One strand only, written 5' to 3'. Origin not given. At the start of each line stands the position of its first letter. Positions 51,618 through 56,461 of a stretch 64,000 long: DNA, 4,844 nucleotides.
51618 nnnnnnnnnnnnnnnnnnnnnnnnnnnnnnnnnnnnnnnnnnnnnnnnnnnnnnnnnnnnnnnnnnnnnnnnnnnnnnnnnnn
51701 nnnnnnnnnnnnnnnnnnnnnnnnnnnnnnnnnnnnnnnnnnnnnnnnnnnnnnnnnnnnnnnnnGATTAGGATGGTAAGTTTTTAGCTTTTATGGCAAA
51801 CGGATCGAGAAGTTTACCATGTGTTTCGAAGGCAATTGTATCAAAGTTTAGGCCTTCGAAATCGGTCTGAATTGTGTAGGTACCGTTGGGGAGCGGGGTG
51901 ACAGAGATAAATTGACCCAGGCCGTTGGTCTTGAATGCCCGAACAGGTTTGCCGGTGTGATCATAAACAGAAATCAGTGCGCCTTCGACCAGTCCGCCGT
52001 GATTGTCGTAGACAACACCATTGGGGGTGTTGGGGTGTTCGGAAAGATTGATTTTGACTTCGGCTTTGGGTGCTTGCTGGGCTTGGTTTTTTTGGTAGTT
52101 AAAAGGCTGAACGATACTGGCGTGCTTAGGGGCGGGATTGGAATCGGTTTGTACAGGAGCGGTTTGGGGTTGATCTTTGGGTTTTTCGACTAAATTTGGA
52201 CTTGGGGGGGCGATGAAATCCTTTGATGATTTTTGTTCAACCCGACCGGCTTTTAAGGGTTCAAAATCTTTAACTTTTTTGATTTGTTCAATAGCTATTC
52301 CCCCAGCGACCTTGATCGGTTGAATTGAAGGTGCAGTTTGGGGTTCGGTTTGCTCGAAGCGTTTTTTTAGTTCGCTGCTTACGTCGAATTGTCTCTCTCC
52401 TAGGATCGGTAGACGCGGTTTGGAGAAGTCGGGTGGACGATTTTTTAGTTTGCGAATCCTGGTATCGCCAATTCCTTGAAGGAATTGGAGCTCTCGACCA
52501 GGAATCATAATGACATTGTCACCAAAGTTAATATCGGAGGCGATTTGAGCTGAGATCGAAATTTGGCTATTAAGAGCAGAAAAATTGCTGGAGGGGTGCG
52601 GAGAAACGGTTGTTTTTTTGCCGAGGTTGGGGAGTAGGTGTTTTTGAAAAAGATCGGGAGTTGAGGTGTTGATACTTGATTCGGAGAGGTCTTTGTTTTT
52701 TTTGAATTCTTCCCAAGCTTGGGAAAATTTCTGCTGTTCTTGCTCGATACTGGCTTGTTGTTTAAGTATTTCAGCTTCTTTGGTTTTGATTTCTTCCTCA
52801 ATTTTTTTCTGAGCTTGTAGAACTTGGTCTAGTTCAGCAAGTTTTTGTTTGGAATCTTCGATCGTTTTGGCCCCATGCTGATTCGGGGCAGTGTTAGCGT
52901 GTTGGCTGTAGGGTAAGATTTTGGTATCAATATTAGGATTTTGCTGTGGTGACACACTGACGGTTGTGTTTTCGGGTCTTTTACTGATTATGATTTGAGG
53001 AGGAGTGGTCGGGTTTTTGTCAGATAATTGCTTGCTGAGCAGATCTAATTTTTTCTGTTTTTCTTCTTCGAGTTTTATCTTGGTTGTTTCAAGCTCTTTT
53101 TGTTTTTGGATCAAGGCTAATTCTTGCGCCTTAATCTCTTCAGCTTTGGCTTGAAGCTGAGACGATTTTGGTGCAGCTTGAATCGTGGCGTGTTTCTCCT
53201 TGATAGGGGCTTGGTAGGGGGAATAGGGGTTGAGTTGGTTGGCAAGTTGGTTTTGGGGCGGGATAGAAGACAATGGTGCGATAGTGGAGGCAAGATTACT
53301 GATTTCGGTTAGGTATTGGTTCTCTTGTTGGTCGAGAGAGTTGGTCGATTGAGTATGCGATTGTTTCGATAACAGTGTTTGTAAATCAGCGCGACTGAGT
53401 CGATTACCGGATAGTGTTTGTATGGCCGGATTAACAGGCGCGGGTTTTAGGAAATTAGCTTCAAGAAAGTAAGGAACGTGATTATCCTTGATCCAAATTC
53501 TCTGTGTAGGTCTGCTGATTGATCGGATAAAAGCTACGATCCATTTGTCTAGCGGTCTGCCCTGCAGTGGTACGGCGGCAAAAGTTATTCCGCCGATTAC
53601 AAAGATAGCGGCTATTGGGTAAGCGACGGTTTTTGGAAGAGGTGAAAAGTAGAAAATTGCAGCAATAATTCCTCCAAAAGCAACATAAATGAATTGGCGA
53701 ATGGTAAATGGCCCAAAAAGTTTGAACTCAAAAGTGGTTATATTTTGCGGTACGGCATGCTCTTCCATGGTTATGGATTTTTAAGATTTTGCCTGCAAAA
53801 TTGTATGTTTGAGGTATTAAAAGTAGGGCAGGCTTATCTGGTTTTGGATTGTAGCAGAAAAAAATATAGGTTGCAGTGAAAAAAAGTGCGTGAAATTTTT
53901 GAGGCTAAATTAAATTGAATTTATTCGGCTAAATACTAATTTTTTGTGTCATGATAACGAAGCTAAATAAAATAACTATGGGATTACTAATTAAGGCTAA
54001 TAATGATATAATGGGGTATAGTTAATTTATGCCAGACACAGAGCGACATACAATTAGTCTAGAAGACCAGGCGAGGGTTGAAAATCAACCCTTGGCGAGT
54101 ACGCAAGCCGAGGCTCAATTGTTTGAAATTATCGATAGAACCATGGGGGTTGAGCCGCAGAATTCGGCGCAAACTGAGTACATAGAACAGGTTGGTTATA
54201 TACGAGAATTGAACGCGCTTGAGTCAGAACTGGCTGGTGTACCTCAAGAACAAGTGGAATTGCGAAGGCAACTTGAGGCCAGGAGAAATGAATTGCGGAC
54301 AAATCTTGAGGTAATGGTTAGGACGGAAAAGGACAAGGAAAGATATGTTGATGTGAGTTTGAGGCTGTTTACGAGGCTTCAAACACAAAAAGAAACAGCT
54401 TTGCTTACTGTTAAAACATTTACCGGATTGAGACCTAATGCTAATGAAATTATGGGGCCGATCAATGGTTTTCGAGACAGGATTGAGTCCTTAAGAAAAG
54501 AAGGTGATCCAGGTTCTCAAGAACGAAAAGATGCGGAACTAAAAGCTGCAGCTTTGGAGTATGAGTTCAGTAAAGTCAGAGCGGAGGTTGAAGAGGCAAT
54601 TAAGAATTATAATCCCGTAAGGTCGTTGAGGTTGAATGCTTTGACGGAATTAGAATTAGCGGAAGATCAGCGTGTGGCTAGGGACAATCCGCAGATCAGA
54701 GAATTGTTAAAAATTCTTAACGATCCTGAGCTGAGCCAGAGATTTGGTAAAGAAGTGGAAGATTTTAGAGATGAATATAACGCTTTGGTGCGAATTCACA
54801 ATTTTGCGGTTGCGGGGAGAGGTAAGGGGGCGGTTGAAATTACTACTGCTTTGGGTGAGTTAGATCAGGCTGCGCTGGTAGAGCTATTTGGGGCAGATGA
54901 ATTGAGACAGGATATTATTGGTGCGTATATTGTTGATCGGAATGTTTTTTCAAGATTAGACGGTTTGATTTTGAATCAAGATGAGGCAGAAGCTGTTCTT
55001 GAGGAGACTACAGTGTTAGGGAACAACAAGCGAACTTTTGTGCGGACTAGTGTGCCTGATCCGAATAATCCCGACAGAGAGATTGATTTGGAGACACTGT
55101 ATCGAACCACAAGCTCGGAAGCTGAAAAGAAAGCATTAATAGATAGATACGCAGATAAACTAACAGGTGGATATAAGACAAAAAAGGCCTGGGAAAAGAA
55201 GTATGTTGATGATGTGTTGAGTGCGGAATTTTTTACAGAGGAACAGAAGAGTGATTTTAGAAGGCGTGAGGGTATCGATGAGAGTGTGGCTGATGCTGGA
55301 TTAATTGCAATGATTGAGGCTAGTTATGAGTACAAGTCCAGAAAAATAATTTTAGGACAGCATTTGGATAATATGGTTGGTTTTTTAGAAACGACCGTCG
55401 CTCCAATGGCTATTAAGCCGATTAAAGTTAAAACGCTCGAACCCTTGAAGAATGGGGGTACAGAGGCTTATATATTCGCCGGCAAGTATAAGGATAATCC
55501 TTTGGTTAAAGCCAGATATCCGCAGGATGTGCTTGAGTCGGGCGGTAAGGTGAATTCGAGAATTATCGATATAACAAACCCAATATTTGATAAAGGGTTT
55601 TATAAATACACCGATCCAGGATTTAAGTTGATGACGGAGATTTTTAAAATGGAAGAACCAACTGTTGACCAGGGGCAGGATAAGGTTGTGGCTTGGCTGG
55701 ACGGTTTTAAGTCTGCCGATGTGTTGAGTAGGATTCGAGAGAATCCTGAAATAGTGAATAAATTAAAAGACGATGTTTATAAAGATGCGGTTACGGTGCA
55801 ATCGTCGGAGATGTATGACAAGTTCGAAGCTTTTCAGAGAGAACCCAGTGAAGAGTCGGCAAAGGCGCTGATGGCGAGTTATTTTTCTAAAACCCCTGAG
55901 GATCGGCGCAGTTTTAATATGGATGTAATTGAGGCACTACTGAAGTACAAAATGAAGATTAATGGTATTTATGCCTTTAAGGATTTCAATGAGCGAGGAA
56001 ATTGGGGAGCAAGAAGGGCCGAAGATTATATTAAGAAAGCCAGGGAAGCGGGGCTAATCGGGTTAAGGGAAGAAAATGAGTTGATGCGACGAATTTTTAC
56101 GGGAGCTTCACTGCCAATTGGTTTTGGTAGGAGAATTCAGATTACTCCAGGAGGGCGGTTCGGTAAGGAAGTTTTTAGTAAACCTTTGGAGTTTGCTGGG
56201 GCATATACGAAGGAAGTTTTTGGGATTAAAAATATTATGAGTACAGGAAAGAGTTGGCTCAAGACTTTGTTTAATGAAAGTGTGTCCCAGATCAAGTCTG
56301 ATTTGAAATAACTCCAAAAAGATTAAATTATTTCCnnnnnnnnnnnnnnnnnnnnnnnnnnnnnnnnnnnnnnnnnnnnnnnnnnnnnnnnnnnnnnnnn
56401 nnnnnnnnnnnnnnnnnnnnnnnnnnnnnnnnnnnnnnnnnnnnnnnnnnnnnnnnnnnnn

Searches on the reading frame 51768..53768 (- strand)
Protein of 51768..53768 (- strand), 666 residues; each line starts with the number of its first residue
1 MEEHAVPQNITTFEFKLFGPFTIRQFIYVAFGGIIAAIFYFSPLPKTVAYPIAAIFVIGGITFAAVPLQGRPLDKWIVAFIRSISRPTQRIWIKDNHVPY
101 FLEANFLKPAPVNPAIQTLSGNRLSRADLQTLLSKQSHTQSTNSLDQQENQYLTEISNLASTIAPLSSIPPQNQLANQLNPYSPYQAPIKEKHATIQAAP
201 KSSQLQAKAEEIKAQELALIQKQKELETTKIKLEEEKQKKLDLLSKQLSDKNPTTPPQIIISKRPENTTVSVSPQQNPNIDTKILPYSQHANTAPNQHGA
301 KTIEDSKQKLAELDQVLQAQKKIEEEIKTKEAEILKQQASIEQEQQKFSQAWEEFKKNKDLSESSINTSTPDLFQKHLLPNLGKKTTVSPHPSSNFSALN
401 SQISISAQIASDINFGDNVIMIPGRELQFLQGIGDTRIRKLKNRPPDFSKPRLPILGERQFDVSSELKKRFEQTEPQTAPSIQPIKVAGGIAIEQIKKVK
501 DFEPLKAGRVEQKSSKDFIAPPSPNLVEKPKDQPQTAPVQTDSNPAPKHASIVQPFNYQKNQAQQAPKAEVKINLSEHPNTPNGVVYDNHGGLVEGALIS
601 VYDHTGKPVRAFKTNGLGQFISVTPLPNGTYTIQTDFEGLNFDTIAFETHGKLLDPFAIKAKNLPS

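Call 7: search_protein_families(library=pfam, max_evalue=0.01, proteins=[window:51768-53768:-])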
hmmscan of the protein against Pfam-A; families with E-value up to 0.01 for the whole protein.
window:51768-53768:- (666 aa): 2 families
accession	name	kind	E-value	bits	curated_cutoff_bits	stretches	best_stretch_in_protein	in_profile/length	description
PF12666.12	PrgI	-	1.4e-10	42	27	1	6-91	2-90/91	PrgI family protein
PF13620.12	CarboxypepD_reg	-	7.9e-05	23.4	32.3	1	584-639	4-58/82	Carboxypeptidase regulatory-like domain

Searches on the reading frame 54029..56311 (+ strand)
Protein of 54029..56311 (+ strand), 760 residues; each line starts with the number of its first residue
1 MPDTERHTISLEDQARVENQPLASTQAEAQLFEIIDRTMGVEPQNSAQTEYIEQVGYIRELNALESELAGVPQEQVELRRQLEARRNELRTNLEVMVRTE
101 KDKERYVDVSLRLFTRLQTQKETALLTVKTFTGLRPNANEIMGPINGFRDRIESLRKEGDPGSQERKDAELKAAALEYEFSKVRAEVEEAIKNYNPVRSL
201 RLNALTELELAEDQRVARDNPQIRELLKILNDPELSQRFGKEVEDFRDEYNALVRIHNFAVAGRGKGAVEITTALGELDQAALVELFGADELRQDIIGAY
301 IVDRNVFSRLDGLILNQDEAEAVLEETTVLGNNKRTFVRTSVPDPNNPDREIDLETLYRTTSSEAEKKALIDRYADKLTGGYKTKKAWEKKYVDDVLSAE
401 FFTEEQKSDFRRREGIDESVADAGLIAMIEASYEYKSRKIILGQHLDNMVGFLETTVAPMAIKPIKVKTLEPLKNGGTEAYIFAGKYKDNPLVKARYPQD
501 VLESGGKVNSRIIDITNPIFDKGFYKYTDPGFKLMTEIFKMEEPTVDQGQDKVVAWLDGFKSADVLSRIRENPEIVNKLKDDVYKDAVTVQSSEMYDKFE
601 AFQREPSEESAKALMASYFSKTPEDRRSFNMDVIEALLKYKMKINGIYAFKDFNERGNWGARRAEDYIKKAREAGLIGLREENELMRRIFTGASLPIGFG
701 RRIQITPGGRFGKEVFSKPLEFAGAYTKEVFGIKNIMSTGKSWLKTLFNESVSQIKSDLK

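Call 7: search_protein_families(library=pfam, max_evalue=0.01, proteins=[window:54029-56311:+])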
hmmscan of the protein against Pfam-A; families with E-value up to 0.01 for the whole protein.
window:54029-56311:+ (760 aa): 0 families

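Call 10: search_protein_families(library=ncbifam, max_evalue=0.01, proteins=[window:54029-56311:+])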
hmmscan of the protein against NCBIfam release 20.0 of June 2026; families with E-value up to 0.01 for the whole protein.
window:54029-56311:+ (760 aa): 0 families

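Call 82: search_solved_structures(query=window:54029-56311:+, max_evalue=1)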
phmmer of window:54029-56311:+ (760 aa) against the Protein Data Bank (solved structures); distinct sequences matched with E-value up to 1: 2.
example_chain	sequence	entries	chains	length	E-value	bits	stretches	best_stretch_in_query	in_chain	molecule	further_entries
4pty_C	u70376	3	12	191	0.4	12.1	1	451-520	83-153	FMN reductase SsuE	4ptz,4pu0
4kht_A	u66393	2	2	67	0.64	11.4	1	53-91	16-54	Gp41 helix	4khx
